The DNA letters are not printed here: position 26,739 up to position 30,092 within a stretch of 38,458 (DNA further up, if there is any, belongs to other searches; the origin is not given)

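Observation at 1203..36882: Invariant 11-mer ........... occurs six times, always intergenic and co-oriented with the genes, three times exactly 29 nt before an ATG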

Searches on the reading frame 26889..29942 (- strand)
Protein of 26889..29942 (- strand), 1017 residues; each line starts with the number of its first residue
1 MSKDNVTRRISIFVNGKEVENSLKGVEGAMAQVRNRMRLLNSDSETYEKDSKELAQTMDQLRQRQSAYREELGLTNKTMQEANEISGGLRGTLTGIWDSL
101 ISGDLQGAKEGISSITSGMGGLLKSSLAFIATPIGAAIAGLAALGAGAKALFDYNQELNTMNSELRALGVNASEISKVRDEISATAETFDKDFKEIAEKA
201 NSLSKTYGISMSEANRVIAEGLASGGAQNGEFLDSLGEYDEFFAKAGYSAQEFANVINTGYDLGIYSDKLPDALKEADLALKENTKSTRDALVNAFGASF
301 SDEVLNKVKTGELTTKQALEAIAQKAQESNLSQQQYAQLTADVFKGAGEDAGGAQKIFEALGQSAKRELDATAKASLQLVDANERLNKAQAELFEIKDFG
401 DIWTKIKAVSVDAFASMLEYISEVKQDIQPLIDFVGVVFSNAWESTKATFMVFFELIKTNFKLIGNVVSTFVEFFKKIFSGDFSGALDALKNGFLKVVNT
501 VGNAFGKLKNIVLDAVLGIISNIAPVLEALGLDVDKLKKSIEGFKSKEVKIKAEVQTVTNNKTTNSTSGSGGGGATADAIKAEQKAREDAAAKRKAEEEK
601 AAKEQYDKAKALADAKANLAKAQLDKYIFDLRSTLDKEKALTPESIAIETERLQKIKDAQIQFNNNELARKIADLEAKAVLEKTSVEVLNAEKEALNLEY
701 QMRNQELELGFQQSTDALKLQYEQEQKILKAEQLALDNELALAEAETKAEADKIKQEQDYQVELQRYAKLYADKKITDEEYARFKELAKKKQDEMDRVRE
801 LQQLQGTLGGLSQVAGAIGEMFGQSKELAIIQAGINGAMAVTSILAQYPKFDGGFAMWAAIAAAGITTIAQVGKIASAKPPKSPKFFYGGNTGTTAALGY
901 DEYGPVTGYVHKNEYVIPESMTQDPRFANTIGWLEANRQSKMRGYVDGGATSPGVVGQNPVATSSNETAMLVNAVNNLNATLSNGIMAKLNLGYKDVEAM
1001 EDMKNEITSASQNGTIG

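Call 10: search_protein_families(library=phrogs, proteins=[window:26889-29942:-], max_evalue=0.001)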
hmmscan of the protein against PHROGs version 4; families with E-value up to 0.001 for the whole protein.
window:26889-29942:- (1017 aa): 10 families
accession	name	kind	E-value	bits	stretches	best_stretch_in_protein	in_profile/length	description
phrog_37298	-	unknown function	6.1e-42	144.7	1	23-894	96-992/1088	-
phrog_1272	-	tail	1.1e-11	44.2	1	153-352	301-495/1606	tail length tape measure protein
phrog_58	-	tail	1.8e-09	37.5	2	5-257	174-449/1544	tail length tape measure protein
phrog_1535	-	tail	9.2e-08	31.7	1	335-531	890-1037/1152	tail length tape measure protein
phrog_1538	-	tail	3.7e-07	30.3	1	371-890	180-713/811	tail length tape measure protein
phrog_1506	-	tail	1.8e-06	27.3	1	587-920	908-1204/1269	tail length tape measure protein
phrog_1293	-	tail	1.8e-06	27.1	1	20-218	63-235/1424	tail length tape measure protein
phrog_167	-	tail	2.7e-06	26.4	1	19-578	161-692/1555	tail length tape measure protein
phrog_991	-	tail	5e-05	22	1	17-613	124-886/1966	tail length tape measure protein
phrog_17020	-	unknown function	0.00059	20.1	0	403-512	44-211/353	-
